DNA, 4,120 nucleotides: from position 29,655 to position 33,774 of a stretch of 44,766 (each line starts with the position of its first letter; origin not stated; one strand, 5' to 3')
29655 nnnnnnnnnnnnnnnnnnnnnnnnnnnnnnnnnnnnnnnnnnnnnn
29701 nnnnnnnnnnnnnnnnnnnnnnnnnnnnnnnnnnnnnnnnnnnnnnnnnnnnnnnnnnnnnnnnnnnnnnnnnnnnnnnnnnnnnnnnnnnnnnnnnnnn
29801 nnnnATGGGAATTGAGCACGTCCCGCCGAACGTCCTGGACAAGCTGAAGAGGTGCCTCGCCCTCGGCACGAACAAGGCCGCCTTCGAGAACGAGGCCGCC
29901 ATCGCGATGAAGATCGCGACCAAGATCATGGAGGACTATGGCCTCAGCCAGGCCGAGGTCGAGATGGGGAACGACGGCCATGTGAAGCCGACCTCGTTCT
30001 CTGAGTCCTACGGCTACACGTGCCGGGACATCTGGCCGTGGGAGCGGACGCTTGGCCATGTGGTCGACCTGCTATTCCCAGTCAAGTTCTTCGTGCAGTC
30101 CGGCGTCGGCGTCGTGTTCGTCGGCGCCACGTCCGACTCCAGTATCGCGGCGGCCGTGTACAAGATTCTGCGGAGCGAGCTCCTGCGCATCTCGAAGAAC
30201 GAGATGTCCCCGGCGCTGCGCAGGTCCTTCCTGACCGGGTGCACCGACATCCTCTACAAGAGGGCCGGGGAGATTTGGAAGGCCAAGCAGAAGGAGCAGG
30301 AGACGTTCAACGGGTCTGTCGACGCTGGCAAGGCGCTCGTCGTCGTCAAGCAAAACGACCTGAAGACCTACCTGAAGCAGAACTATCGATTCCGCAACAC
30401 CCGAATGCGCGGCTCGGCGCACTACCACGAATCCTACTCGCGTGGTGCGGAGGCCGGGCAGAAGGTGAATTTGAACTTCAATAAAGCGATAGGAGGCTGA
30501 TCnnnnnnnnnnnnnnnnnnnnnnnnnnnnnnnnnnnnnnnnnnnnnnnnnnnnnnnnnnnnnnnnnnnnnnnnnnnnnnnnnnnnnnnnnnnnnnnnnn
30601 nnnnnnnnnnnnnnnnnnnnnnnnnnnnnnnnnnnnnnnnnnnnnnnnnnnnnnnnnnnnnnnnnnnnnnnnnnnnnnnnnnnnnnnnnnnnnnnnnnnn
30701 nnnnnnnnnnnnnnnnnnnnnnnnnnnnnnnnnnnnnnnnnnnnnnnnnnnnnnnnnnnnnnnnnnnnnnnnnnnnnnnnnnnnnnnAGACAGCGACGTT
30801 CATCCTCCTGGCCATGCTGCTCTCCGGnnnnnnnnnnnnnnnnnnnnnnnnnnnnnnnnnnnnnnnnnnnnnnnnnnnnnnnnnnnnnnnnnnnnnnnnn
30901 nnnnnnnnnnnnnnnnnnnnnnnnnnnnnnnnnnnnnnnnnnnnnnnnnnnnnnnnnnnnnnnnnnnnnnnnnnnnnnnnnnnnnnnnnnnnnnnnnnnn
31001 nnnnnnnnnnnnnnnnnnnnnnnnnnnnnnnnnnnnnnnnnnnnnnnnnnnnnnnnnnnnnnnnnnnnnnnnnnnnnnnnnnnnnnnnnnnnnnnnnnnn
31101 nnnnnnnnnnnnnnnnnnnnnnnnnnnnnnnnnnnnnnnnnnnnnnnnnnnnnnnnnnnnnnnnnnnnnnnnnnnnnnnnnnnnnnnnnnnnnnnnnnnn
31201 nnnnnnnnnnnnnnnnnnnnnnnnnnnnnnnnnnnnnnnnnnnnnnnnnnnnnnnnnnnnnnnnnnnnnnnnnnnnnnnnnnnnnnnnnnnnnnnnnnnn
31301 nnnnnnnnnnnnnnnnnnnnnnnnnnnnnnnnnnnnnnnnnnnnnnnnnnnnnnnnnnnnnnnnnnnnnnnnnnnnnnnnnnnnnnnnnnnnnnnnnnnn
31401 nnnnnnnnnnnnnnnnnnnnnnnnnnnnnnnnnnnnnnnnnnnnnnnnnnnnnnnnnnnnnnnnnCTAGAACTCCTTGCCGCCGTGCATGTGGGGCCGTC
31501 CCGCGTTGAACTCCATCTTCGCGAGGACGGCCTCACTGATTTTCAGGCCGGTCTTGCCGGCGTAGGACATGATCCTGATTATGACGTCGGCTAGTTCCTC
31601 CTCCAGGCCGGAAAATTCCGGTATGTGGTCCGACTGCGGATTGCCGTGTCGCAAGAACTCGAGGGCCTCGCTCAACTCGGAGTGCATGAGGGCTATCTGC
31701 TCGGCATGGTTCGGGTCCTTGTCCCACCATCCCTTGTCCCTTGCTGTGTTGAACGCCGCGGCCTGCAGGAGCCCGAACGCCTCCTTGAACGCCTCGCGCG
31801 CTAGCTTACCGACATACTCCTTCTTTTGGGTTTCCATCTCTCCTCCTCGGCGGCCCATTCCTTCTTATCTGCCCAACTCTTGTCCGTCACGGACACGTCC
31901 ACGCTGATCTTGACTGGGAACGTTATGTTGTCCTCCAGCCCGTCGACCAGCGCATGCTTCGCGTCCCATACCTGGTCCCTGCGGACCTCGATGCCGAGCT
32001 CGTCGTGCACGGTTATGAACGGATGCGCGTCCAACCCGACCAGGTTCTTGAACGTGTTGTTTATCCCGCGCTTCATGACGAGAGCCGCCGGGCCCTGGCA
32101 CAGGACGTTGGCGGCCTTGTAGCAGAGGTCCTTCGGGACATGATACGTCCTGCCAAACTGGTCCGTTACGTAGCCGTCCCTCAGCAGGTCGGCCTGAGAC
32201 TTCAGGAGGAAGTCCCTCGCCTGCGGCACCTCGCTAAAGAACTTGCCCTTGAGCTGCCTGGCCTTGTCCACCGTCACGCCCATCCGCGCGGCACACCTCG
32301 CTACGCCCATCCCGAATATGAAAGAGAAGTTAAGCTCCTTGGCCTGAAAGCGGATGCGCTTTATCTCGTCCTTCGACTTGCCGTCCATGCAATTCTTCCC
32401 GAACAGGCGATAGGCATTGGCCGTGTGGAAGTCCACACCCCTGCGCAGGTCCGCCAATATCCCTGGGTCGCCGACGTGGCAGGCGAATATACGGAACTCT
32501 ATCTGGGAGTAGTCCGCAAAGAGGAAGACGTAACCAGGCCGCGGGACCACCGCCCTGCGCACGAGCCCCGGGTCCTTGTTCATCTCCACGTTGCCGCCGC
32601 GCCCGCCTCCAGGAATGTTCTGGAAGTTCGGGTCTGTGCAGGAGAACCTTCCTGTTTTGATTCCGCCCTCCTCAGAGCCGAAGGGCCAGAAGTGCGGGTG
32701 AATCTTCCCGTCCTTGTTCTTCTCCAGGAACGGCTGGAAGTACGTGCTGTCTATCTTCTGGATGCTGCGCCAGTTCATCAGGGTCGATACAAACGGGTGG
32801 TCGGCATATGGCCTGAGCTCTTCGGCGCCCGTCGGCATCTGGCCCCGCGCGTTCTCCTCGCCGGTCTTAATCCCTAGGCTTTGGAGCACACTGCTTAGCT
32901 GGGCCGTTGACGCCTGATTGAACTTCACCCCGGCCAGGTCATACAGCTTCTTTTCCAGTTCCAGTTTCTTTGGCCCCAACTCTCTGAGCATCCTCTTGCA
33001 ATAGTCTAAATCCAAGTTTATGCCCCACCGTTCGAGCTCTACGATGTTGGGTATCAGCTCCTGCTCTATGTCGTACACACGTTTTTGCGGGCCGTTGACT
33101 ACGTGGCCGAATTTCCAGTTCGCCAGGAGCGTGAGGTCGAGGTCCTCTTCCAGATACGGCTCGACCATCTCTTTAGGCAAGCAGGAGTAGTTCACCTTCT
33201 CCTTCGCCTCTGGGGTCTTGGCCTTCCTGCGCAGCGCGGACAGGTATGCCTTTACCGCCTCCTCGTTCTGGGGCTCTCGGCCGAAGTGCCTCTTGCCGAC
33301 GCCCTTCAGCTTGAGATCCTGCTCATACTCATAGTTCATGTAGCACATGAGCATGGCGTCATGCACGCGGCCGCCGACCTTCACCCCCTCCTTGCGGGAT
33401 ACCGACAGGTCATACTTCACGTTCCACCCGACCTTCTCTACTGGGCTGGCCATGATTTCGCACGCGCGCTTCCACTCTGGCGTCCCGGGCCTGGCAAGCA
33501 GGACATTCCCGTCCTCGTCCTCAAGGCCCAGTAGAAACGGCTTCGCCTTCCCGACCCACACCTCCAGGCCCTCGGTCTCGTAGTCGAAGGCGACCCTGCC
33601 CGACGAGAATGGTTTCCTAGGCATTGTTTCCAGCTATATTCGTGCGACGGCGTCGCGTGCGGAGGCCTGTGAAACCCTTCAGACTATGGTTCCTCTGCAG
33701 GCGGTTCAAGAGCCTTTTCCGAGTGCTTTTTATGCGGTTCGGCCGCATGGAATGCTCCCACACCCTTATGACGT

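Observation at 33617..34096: Orphan Vsr endonuclease with no Dcm-type methyltransferase in the genome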

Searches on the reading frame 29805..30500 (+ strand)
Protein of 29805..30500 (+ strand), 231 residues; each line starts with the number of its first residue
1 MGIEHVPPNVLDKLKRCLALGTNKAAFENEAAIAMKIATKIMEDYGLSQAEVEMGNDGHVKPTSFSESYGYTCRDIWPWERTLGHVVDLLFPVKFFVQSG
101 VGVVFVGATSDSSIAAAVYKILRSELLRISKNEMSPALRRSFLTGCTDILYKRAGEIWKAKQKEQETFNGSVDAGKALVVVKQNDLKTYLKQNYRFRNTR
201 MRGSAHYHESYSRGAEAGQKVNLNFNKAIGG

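Call 10: search_protein_families(library=pfam, proteins=[window:29805-30500:+], max_evalue=0.01)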
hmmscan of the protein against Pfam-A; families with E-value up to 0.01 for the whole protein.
window:29805-30500:+ (231 aa): 2 families
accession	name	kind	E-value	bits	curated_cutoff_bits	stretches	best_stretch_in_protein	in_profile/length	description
PF10979.13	DUF2786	-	3.4e-10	40.1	23.9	1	10-49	2-40/40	Protein of unknown function (DUF2786)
PF23771.1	DUF7168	-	5.1e-07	29.9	25.5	1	73-165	17-119/140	Domain of unknown function (DUF7168)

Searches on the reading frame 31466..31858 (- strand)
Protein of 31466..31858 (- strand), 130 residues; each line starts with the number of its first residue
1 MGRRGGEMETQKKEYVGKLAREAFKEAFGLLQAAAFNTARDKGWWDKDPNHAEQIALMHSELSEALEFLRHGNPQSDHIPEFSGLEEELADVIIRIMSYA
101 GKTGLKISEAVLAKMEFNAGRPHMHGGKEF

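Call 10: search_protein_families(library=pfam, proteins=[window:31466-31858:-], max_evalue=0.01)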
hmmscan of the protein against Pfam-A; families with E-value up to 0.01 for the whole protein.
window:31466-31858:- (130 aa): 1 family
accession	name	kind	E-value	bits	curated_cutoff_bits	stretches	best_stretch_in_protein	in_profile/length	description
PF03819.22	MazG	-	0.0035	18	22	1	55-116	7-67/74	MazG nucleotide pyrophosphohydrolase domain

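Call 13: search_protein_families(library=ncbifam, proteins=[window:31466-31858:-], max_evalue=0.01)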
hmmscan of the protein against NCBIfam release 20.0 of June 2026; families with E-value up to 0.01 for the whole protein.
window:31466-31858:- (130 aa): 0 families

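Call 53: search_protein_families(library=phrogs, proteins=[window:31466-31858:-], max_evalue=0.001)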
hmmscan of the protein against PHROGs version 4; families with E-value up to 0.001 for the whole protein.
window:31466-31858:- (130 aa): 5 families
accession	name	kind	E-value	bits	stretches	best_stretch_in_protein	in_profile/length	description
phrog_3301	-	other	5.6e-30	105.5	1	12-128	35-167/169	pyrophosphatase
phrog_5658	-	other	6.3e-25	89.3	1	17-122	293-406/421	pyrophosphatase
phrog_9236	-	other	1.5e-16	61.7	2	31-81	9-59/191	pyrophosphatase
phrog_6945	-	unknown function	7.7e-10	39.7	1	55-122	189-255/270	-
phrog_18176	-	unknown function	4.9e-05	24.2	1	67-118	40-92/97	-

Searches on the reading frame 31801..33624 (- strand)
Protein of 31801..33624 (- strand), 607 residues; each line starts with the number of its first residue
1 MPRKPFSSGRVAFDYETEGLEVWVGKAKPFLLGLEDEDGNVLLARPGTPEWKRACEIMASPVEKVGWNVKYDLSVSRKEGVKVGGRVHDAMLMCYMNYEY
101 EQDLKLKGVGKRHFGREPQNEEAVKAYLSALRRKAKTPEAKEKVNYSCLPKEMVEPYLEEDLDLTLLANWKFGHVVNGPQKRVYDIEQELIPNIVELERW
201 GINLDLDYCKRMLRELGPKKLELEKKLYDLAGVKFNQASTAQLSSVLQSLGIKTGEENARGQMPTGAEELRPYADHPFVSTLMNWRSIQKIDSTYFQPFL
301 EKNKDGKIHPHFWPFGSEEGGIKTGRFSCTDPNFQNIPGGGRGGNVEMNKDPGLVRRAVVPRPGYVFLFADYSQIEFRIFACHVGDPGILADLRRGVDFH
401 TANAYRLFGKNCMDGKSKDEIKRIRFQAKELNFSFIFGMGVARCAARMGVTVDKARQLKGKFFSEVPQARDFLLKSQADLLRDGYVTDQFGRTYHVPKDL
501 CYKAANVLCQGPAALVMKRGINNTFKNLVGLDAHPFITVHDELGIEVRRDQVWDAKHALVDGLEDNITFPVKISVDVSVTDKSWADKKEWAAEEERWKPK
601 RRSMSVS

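Call 5: search_protein_families(library=pfam, proteins=[window:31801-33624:-], max_evalue=0.01)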
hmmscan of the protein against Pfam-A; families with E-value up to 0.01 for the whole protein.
window:31801-33624:- (607 aa): 2 families
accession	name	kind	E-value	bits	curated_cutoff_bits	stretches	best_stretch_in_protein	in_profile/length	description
PF00476.26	DNA_pol_A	-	9.7e-65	219.4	34.3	1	207-585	2-380/381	DNA polymerase family A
PF01612.26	DNA_pol_A_exo1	-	0.00063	20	23.6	1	9-116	21-130/173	3'-5' exonuclease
